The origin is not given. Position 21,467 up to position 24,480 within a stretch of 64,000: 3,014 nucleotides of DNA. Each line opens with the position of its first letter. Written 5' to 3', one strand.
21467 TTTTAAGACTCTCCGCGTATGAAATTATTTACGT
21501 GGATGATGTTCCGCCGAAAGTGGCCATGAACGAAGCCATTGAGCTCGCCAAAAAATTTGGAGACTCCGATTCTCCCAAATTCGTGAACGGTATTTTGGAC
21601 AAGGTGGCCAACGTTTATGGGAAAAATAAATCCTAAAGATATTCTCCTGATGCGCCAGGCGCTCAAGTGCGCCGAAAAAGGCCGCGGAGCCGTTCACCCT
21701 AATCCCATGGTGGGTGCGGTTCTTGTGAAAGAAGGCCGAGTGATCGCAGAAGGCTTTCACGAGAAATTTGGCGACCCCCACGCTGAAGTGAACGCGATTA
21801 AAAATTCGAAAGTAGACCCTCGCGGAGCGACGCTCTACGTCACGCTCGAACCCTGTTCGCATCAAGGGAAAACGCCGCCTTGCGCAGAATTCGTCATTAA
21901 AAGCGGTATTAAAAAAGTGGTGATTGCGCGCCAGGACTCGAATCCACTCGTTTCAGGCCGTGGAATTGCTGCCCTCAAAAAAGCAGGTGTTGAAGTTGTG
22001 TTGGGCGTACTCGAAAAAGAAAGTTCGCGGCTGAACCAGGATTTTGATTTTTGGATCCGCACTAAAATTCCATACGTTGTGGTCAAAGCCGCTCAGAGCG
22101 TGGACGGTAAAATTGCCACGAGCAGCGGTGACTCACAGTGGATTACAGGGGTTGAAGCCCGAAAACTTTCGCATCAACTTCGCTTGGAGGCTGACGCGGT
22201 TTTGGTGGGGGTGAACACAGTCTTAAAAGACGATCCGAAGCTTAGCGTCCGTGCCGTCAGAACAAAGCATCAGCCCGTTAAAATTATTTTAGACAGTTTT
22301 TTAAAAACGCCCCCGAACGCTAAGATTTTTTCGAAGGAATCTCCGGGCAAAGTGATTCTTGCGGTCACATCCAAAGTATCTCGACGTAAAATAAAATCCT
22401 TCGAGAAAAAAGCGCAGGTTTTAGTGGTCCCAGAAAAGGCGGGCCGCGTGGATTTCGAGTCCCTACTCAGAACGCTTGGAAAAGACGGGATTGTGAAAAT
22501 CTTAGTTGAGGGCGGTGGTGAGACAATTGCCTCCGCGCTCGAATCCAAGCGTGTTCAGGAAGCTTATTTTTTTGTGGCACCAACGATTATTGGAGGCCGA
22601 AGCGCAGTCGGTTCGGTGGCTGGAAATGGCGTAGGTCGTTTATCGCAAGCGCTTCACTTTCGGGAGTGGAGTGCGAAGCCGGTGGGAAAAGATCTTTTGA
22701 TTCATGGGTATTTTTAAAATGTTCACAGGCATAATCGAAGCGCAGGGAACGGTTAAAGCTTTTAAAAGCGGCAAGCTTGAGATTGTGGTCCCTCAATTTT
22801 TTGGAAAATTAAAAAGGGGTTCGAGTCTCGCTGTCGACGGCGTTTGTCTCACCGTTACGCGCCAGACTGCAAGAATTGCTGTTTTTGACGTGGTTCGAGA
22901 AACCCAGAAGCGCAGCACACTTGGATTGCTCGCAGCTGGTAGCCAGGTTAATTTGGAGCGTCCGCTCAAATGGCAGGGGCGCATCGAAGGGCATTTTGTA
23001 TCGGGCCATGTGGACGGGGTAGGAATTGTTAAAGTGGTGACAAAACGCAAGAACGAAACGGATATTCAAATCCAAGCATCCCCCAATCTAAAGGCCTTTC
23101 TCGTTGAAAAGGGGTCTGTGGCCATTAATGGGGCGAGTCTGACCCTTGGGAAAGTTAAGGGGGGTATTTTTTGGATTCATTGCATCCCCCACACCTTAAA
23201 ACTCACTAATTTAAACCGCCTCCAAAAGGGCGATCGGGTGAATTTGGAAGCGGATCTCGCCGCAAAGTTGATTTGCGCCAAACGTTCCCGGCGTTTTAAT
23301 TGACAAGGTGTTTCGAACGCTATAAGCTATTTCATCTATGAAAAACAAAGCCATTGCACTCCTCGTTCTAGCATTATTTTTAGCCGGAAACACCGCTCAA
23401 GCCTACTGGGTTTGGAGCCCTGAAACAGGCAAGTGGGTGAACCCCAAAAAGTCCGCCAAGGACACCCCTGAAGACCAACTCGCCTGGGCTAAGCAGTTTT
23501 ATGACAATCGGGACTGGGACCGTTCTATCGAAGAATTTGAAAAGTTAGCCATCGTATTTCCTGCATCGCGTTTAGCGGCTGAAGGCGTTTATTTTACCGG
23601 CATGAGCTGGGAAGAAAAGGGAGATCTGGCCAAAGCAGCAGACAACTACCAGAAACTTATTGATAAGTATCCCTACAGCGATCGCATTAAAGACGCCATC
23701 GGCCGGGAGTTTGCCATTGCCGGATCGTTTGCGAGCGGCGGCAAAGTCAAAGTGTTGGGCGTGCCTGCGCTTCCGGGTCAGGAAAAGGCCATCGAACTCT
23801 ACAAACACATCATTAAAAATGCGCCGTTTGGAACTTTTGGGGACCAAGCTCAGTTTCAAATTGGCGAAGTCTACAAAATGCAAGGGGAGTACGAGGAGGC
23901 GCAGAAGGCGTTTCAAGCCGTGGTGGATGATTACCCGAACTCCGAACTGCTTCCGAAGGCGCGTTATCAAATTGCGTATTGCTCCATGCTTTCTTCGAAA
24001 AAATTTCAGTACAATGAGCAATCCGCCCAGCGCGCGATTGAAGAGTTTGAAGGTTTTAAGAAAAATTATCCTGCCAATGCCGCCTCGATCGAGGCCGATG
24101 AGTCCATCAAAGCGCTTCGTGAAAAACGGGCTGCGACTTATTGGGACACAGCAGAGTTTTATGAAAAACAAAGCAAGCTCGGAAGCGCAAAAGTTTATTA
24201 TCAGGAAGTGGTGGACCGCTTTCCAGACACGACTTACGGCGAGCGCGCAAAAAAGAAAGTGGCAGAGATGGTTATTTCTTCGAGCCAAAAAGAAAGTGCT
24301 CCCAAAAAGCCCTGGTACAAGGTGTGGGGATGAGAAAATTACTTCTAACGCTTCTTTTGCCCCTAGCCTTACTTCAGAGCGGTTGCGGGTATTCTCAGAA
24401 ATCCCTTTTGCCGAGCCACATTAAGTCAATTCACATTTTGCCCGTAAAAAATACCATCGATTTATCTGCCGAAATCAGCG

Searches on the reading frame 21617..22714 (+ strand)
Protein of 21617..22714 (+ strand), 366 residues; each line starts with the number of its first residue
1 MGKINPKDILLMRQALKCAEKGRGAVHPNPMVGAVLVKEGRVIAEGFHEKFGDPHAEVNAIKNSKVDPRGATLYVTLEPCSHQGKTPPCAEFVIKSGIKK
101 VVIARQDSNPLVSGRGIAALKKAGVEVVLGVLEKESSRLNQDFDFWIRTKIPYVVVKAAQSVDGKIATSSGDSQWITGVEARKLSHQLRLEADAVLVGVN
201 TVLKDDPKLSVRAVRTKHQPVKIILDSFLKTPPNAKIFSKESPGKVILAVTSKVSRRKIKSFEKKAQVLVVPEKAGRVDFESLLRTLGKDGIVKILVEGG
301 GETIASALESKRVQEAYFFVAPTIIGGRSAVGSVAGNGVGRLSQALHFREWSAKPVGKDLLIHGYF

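Call 75: search_protein_families(library=pfam, proteins=[window:21617-22714:+], max_evalue=0.001)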
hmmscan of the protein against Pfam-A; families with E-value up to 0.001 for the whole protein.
window:21617-22714:+ (366 aa): 4 families
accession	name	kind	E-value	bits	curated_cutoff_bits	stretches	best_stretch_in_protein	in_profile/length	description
PF01872.23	RibD_C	-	3.8e-48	164.4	24.1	1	152-360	1-195/197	RibD C-terminal domain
PF00383.29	dCMP_cyt_deam_1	-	2.5e-20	72.7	25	1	8-104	4-101/102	Cytidine and deoxycytidylate deaminase zinc-binding region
PF14437.12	MafB19-deam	-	2.9e-11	43.9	27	1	12-109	7-105/142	MafB19-like deaminase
PF18785.7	Inv-AAD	-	4.6e-05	23.7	26.5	1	62-129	45-116/129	Invertebrate-AID/APOBEC-deaminase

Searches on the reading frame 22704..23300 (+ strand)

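Call 75: search_protein_families(library=pfam, proteins=[window:22704-23300:+], max_evalue=0.001)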
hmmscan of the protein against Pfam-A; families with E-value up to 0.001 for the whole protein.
window:22704-23300:+ (199 aa): 1 family
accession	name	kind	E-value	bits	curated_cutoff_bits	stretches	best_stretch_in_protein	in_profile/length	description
PF00677.23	Lum_binding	-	5.6e-44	148.5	27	2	100-184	1-86/86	Lumazine binding domain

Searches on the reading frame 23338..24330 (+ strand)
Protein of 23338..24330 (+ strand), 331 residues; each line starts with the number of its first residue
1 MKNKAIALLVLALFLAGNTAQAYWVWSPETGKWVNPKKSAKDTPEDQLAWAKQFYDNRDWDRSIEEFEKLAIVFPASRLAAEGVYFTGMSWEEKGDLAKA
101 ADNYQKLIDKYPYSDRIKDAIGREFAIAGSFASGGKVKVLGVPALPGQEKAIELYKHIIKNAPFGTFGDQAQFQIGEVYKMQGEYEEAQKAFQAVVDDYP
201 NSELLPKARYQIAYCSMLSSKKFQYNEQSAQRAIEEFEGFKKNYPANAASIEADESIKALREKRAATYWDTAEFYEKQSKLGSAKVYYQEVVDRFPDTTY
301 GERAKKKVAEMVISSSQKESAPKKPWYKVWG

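Call 75: search_protein_families(library=pfam, proteins=[window:23338-24330:+], max_evalue=0.001)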
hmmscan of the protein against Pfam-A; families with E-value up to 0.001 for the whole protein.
window:23338-24330:+ (331 aa): 12 families
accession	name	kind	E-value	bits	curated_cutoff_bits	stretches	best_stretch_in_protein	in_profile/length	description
PF13174.12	TPR_6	-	2.2e-21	75.4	26.3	1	170-202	1-33/33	Tetratricopeptide repeat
PF13525.12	YfiO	-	3.5e-14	53.5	25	1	150-304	23-180/203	Outer membrane lipoprotein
PF07719.23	TPR_2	-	5.5e-14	51.5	27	1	171-201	3-33/34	Tetratricopeptide repeat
PF13432.12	TPR_16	-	3.1e-10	40.7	32.7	1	48-114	1-64/65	Tetratricopeptide repeat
PF13428.12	TPR_14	-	6.2e-10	39.2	23.5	0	170-203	2-35/44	Tetratricopeptide repeat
PF00515.34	TPR_1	-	1.7e-07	31.2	27.8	0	171-195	3-27/34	Tetratricopeptide repeat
PF24575.1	TPR_Slam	-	1.2e-06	29.3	35.2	0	87-117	53-83/104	Surface lipoprotein assembly modifier, N-terminal TPR repeats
PF13181.12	TPR_8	-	1.3e-06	28.6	25.7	0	170-196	2-28/34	Tetratricopeptide repeat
PF13424.12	TPR_12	-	1.4e-05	25.6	30.1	0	151-197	22-73/77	Tetratricopeptide repeat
PF13512.12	TPR_18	-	0.00012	22.7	21.9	0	150-244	28-132/145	Tetratricopeptide repeat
PF14559.12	TPR_19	-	0.00035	21.3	25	0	151-202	10-58/68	Tetratricopeptide repeat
PF25068.1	ARM_TT21_4th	-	0.00061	20.5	30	0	149-291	16-152/153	Tetratricopeptide repeat protein 21 forth ARM domain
